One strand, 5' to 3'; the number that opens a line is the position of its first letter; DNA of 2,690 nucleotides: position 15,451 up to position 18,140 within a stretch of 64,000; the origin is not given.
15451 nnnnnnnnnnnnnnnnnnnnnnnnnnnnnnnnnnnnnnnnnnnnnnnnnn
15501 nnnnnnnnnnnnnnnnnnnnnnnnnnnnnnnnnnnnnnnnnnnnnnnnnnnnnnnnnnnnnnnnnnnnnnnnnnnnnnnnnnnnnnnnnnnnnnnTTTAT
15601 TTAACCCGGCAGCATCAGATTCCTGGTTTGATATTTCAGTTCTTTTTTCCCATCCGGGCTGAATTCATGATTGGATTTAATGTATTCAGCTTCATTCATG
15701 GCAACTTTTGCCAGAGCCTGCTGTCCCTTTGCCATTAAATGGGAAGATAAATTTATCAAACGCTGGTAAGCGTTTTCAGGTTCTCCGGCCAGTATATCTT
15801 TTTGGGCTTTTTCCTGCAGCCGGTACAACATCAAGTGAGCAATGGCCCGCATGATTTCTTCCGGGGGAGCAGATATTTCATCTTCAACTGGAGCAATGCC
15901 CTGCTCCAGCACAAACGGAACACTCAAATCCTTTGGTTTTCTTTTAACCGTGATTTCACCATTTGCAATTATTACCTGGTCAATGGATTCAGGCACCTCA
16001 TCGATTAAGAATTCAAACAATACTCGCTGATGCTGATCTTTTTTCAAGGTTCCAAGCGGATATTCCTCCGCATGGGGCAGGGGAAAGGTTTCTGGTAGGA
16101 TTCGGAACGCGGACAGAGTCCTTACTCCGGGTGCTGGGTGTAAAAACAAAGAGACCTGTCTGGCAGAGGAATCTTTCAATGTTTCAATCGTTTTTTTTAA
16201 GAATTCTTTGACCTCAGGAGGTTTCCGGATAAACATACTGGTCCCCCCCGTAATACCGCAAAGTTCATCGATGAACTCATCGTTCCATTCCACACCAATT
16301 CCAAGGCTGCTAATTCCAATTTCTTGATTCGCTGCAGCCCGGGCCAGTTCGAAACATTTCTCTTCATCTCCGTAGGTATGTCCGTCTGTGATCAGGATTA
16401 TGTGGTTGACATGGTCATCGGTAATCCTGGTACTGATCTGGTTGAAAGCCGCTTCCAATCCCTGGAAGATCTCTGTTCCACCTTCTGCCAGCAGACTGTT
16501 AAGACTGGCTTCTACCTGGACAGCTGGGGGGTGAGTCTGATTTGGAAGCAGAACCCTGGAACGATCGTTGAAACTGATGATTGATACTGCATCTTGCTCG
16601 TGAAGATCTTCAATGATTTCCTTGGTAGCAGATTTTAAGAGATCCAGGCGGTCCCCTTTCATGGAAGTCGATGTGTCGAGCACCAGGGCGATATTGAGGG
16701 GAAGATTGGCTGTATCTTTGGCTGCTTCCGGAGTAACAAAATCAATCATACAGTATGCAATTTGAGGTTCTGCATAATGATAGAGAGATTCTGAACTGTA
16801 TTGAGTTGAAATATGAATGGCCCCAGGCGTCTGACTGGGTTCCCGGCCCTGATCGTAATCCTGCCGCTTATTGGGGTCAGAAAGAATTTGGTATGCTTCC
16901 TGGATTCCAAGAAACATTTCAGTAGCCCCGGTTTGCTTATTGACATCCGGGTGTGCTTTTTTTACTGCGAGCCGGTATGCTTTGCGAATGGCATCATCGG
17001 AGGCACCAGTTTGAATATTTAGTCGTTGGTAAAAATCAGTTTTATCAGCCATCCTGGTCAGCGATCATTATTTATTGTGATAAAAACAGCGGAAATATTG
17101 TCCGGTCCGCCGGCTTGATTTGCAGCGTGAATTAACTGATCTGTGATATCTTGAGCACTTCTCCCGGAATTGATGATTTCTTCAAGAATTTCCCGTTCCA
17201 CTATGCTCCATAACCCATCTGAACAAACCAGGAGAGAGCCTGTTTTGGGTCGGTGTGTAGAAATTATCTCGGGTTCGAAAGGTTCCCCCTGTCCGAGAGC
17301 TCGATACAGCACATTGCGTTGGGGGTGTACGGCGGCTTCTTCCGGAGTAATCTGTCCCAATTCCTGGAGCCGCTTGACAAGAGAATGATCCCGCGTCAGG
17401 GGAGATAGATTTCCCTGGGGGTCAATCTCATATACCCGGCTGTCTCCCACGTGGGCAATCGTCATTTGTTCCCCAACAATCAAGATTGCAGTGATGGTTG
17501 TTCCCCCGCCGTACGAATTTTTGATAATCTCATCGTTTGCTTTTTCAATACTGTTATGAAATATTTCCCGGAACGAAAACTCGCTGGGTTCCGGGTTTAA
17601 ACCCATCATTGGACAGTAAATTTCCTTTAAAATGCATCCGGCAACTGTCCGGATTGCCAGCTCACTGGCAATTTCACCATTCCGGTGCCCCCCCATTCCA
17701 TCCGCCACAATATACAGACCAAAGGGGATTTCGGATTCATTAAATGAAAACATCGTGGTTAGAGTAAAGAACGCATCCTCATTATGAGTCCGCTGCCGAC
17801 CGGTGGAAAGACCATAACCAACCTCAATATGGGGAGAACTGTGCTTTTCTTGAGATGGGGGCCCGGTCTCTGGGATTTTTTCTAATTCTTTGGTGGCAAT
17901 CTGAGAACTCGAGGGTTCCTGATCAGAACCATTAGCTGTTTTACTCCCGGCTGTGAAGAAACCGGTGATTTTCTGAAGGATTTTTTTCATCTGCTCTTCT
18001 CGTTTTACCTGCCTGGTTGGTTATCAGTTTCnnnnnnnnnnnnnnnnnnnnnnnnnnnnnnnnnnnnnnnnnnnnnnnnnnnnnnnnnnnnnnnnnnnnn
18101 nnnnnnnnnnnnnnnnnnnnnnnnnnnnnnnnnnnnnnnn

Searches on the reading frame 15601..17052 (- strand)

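Call 23: search_protein_families(library=pfam, proteins=[window:15601-17052:-], max_evalue=0.0001)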
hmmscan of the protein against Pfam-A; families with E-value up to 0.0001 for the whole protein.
window:15601-17052:- (483 aa): 4 families
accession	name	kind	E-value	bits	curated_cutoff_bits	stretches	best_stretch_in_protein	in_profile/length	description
PF00226.36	DnaJ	-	1.7e-21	76.5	27.8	1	6-67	1-63/63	DnaJ domain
PF00092.34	VWA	-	1.6e-18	68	23.8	1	120-274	1-161/174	von Willebrand factor type A domain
PF13519.12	VWA_2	-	4.4e-16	59.9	27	1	122-225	2-107/107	von Willebrand factor type A domain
PF13768.12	VWA_3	-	1.5e-14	54.8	27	1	120-274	2-155/155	von Willebrand factor type A domain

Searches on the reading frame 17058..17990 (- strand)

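Call 23: search_protein_families(library=pfam, proteins=[window:17058-17990:-], max_evalue=0.0001)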
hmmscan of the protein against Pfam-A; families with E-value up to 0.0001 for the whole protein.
window:17058-17990:- (310 aa): 2 families
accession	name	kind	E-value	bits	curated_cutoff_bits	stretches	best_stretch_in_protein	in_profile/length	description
PF00481.26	PP2C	-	9.6e-14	52.1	20.3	1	64-299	9-255/255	Protein phosphatase 2C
PF13672.11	PP2C_2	-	6.7e-11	42.6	24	1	60-270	2-176/209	Protein phosphatase 2C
